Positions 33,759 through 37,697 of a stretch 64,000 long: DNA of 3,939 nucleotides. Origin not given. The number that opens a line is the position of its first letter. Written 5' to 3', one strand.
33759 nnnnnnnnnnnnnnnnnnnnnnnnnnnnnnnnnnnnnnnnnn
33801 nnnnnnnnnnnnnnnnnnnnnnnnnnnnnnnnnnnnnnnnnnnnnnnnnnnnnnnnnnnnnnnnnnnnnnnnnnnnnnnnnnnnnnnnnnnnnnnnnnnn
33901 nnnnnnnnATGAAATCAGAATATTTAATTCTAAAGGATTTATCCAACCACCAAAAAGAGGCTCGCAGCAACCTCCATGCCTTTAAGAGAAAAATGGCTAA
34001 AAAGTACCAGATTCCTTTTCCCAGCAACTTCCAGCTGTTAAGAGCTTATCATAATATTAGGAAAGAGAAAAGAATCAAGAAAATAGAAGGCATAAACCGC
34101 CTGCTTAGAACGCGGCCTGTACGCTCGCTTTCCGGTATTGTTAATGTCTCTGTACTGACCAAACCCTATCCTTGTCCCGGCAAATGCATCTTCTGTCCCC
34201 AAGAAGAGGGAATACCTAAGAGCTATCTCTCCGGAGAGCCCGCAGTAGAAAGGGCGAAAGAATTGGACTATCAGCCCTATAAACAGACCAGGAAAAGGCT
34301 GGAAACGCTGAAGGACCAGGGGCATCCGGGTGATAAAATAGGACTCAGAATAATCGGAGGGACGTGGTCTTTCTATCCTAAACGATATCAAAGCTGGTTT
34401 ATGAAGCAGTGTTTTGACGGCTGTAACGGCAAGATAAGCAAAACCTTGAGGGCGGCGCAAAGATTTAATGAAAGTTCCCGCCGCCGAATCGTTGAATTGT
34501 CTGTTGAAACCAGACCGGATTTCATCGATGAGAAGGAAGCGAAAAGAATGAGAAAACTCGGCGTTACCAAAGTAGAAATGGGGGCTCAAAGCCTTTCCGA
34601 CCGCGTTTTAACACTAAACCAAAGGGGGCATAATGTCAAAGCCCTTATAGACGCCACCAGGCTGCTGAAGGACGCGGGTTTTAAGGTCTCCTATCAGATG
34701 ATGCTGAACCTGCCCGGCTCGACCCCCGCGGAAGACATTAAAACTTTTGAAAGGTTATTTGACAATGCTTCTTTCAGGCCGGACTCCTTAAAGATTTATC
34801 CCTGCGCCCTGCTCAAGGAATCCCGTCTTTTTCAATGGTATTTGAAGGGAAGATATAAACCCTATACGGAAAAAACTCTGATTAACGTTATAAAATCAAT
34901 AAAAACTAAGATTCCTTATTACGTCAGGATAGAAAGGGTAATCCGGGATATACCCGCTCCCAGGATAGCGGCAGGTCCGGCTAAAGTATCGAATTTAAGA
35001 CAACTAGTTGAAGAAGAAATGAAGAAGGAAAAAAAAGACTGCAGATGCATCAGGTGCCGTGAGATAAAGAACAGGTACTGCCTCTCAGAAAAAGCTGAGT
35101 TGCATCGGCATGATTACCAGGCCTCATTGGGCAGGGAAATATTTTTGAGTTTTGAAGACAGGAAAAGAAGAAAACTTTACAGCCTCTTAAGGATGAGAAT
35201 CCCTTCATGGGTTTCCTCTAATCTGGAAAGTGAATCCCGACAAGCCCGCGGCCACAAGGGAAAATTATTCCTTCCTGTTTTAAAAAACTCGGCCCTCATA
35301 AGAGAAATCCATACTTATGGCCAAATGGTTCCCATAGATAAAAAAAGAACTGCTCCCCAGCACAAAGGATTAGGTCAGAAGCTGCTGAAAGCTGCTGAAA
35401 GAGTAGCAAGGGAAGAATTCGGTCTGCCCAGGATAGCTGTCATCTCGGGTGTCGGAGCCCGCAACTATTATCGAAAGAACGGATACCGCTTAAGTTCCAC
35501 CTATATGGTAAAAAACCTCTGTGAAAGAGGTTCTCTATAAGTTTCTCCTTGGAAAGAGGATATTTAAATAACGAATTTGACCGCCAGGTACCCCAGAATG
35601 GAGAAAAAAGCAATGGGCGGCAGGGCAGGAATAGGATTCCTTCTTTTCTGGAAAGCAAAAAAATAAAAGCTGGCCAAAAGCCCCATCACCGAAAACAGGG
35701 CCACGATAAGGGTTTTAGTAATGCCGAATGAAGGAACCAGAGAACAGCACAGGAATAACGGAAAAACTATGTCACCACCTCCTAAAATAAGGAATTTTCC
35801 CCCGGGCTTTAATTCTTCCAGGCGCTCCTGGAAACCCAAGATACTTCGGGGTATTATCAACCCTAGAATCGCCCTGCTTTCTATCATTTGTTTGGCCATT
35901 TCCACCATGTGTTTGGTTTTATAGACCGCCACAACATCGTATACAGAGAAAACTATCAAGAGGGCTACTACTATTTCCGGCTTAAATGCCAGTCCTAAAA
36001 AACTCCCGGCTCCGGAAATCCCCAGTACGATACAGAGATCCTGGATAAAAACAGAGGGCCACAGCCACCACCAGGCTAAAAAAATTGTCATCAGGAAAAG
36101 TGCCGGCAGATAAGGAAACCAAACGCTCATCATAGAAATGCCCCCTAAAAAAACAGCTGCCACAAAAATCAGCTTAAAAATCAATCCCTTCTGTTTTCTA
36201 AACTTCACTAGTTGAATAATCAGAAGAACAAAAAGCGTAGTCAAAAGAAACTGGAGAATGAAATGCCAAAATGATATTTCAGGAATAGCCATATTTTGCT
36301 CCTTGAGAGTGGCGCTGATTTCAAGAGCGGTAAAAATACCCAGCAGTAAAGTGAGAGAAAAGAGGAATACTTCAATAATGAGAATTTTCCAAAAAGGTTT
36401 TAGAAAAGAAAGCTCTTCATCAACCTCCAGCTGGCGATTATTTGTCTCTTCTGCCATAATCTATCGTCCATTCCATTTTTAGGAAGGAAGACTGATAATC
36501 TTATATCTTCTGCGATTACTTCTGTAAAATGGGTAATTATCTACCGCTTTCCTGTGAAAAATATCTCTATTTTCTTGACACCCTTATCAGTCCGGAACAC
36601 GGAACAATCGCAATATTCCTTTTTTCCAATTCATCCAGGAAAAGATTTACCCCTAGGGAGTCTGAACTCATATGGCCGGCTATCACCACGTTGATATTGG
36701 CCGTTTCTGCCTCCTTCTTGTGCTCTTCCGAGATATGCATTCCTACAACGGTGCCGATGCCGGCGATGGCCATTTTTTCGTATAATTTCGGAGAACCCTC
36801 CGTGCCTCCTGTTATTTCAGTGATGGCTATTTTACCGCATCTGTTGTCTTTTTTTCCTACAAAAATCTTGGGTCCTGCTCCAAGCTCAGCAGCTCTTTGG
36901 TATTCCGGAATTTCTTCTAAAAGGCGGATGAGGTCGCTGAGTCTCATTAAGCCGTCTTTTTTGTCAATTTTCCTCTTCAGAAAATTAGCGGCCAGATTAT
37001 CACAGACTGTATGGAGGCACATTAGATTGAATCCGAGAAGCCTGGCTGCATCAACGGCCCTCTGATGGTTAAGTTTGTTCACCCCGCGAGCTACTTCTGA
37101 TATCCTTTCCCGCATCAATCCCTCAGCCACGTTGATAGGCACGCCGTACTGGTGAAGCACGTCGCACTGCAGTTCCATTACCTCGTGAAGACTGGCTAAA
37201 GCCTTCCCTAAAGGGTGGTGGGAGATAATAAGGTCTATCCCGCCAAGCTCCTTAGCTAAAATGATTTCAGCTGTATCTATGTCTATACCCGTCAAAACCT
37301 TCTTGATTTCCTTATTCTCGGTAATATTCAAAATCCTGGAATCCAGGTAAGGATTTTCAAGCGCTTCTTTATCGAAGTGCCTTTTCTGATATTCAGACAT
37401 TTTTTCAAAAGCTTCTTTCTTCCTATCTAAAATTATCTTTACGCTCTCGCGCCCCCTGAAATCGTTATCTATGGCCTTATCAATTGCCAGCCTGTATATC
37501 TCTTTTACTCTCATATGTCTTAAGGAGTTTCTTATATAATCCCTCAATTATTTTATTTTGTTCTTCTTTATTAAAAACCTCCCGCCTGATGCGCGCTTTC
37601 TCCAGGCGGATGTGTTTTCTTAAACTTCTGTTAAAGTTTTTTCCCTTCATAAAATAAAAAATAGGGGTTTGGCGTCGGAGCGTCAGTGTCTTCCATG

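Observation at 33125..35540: Back-to-back Elp3 and Trm9-like genes: a eukaryote/archaeal-type (m)cm5U34 tRNA wobble-modification module in a bacterium, with a tRNA fused to the methyltransferase transcript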

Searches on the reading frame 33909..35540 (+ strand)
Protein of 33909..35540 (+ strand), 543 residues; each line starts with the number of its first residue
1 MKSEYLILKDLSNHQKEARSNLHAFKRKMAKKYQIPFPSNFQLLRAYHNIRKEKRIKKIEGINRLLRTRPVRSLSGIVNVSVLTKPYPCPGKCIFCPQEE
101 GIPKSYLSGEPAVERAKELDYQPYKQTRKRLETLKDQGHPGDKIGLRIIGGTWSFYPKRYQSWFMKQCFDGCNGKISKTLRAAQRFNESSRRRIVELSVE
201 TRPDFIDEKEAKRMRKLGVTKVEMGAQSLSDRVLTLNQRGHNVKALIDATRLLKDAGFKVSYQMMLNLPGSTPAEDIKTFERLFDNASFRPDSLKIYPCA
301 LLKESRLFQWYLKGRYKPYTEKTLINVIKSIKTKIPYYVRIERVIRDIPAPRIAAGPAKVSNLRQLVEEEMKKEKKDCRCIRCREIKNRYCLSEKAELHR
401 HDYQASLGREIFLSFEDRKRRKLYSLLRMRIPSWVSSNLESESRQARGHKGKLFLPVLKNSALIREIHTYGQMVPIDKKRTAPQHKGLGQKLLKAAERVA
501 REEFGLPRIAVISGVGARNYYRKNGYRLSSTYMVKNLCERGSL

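Call 4: search_protein_families(library=pfam, proteins=[window:33909-35540:+], max_evalue=0.01)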
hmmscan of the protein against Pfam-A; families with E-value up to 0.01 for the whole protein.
window:33909-35540:+ (543 aa): 6 families
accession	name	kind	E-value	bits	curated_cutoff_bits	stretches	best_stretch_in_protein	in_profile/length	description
PF16199.10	Radical_SAM_C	-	9.9e-21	74.1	31.9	1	291-373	1-85/85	Radical_SAM C-terminal domain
PF04055.27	Radical_SAM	-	2.1e-18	67.5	29.5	1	89-281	7-164/166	Radical SAM superfamily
PF00583.31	Acetyltransf_1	-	9.9e-05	23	20.7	1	484-526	72-116/116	Acetyltransferase (GNAT) family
PF13673.13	Acetyltransf_10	-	0.00024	21.5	23.6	1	483-530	63-111/128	Acetyltransferase (GNAT) domain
PF13508.13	Acetyltransf_7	-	0.00078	20.2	27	1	484-527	41-83/84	Acetyltransferase (GNAT) domain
PF23613.1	ELP3_N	-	0.0012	19.2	27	1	7-73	8-69/70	ELP3 N-terminal domain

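Call 5: search_protein_families(library=ncbifam, proteins=[window:33909-35540:+], max_evalue=0.01)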
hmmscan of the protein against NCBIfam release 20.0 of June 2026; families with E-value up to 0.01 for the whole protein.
window:33909-35540:+ (543 aa): 23 families
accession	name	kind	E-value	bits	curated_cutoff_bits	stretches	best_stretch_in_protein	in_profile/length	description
TIGR01211.1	ELP3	subfamily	3.2e-156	520.9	350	1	10-537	5-522/522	tRNA uridine(34) 5-carboxymethylaminomethyl modification radical SAM/GNAT enzyme Elp3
TIGR01212.1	TIGR01212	equivalog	5.4e-21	75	180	1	190-367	105-283/302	tRNA modification radical SAM protein MnmL/YtqA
TIGR04013.1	B12_SAM_MJ_1487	hypoth_equivalog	4.4e-12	45.5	251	1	200-281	246-328/382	TIGR04013 family B12-binding domain/radical SAM domain-containing protein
TIGR03994.1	rSAM_HemZ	equivalog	6e-12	45.4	321.4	1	191-322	169-300/401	coproporphyrinogen dehydrogenase HemZ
NF006060.0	PRK08207.1-3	equivalog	9.6e-11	41.1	653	1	192-327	238-373/477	coproporphyrinogen III oxidase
NF006064.0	PRK08207.2-2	equivalog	2e-10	40.2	504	1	196-339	237-380/465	coproporphyrinogen III oxidase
TIGR00539.1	hemN_rel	equivalog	7.2e-09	35.2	205.4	1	193-274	85-167/361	radical SAM family heme chaperone HemW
NF006067.1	PRK08208.1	equivalog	7.8e-09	35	380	1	181-303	112-231/427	STM4012 family radical SAM protein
TIGR01210.1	TIGR01210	equivalog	2.3e-08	33.6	212.15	1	190-335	99-246/313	archaeosine biosynthesis radical SAM protein RaSEA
NF004567.0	PRK05904.1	equivalog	1.7e-06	27.5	355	1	195-273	90-169/353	coproporphyrinogen III oxidase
TIGR00538.1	hemN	equivalog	2e-06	26.9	324.95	1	194-319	137-260/454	oxygen-independent coproporphyrinogen III oxidase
NF006061.0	PRK08207.1-4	equivalog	2.3e-06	26.7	702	1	192-318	262-385/501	coproporphyrinogen III oxidase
NF006066.0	PRK08207.2-5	equivalog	2.7e-06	26.3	1117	1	191-306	277-391/518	coproporphyrinogen III oxidase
NF006063.0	PRK08207.2-1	equivalog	9.8e-06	24.5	1074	1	184-307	272-394/518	coproporphyrinogen III oxidase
TIGR04072.2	rSAM_ladder_B12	equivalog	4.4e-05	22.3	360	1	195-302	258-368/443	lipid biosynthesis B12-binding/radical SAM protein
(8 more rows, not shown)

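Call 7: search_solved_structures(query=window:33909-35540:+, max_evalue=0.001)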
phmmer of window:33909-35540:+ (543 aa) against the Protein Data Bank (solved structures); distinct sequences matched with E-value up to 0.001: 9.
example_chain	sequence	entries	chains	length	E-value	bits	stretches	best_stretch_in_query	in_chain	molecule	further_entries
6ia8_A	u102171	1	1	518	1.4e-119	403.1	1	35-537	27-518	Histone acetyltransferase, ELP3 family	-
5l7j_A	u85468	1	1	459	6.3e-119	401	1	72-537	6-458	ELP3 family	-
6iaz_A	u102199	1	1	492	6.7e-119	400.9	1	63-537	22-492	Histone acetyltransferase, ELP3 family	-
6iad_A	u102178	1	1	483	7.6e-119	400.7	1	64-537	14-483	Histone acetyltransferase, ELP3 family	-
6ia6_A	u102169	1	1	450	7.6e-113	380.9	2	71-433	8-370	ELP3 family, ELP3 family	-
5l7l_A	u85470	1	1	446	1.6e-112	379.8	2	72-433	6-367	ELP3 family, ELP3 family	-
8ptx_C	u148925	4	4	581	1.1e-95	324.3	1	62-537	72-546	Elongator complex protein 3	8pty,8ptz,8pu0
8avg_C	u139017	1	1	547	6.6e-95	321.7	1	18-537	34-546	Elongator complex protein 3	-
6qk7_C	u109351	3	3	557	6.9e-89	301.9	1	21-536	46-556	Elongator complex protein 3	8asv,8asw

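Call 56: search_solved_structures(query=window:33909-35540:+, max_evalue=1e-100, show_alignments=2)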
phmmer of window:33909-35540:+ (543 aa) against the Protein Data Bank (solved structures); distinct sequences matched with E-value up to 1e-100: 6.
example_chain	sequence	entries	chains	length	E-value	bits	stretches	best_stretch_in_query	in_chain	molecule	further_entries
6ia8_A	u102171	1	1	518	1.4e-119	403.1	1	35-537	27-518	Histone acetyltransferase, ELP3 family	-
5l7j_A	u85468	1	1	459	6.3e-119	401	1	72-537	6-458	ELP3 family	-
6iaz_A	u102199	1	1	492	6.7e-119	400.9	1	63-537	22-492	Histone acetyltransferase, ELP3 family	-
6iad_A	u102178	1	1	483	7.6e-119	400.7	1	64-537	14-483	Histone acetyltransferase, ELP3 family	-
6ia6_A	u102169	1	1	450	7.6e-113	380.9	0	71-433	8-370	ELP3 family, ELP3 family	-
5l7l_A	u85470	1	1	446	1.6e-112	379.8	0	72-433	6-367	ELP3 family, ELP3 family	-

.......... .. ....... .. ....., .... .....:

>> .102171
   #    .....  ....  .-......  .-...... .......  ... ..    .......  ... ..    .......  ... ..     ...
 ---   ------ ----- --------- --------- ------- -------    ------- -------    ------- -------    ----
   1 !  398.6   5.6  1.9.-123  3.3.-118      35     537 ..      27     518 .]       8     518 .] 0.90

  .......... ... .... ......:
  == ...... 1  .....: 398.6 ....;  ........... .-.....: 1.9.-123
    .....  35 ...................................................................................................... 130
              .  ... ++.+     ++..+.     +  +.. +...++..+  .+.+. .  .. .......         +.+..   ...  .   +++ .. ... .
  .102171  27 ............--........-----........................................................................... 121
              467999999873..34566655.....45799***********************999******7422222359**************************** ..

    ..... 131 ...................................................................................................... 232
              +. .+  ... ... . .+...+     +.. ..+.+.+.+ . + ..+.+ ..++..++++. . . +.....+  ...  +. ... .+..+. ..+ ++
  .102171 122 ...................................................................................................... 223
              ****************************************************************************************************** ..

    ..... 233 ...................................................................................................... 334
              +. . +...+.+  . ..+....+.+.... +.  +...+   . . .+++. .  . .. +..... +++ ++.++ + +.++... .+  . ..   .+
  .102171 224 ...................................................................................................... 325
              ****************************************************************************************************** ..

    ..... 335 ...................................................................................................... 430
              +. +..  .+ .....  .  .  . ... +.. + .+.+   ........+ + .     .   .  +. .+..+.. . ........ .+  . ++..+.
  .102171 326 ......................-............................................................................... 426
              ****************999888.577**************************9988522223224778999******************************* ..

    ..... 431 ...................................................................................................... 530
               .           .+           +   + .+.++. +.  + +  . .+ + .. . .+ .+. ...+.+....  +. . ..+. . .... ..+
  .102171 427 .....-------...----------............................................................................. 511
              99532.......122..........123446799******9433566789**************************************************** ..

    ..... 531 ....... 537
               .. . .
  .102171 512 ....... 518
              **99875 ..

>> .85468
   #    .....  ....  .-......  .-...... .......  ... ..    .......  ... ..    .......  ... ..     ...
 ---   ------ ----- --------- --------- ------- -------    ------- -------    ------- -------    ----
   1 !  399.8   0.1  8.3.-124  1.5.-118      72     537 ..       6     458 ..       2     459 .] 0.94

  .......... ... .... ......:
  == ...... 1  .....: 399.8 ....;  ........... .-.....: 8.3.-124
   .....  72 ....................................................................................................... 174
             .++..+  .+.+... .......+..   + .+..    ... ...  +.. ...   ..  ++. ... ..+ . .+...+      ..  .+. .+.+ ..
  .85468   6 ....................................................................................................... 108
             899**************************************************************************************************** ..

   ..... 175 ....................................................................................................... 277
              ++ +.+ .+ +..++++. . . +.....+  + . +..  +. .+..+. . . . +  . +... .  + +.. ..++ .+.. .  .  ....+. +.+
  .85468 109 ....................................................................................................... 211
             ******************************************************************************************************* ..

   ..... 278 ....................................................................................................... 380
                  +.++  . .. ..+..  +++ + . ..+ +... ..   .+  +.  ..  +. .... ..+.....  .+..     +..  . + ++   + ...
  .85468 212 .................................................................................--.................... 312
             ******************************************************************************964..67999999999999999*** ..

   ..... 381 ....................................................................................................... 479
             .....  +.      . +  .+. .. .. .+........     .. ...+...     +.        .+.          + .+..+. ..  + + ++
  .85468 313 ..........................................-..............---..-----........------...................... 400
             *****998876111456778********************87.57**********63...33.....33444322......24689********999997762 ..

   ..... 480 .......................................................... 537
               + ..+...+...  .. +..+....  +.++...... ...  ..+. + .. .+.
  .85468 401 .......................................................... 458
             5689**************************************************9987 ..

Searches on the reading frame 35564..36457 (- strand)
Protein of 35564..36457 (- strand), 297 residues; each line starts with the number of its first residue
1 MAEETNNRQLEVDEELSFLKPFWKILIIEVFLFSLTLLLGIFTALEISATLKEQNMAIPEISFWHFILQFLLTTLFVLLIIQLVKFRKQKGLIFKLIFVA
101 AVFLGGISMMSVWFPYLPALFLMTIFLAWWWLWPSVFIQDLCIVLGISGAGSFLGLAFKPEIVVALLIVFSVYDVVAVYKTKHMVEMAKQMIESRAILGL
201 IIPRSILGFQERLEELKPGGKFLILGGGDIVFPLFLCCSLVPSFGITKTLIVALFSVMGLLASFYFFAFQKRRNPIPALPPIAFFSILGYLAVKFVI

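Call 57: search_protein_families(library=pfam, proteins=[window:35564-36457:-], max_evalue=0.001)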
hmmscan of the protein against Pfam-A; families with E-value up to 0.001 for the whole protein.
window:35564-36457:- (297 aa): 1 family
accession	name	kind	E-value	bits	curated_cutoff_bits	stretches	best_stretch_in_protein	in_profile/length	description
PF06550.16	SPP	-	2.7e-19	70.2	23.9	1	36-292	9-276/283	Signal-peptide peptidase, presenilin aspartyl protease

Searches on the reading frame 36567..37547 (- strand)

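Call 57: search_protein_families(library=pfam, proteins=[window:36567-37547:-], max_evalue=0.001)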
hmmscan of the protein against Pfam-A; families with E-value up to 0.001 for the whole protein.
window:36567-37547:- (326 aa): 1 family
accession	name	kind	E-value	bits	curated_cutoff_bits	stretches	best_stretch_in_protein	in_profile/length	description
PF01784.24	DUF34_NIF3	-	4.3e-09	36.8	23.4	1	76-309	31-237/256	Duf34/NIF3 (NGG1p interacting factor 3)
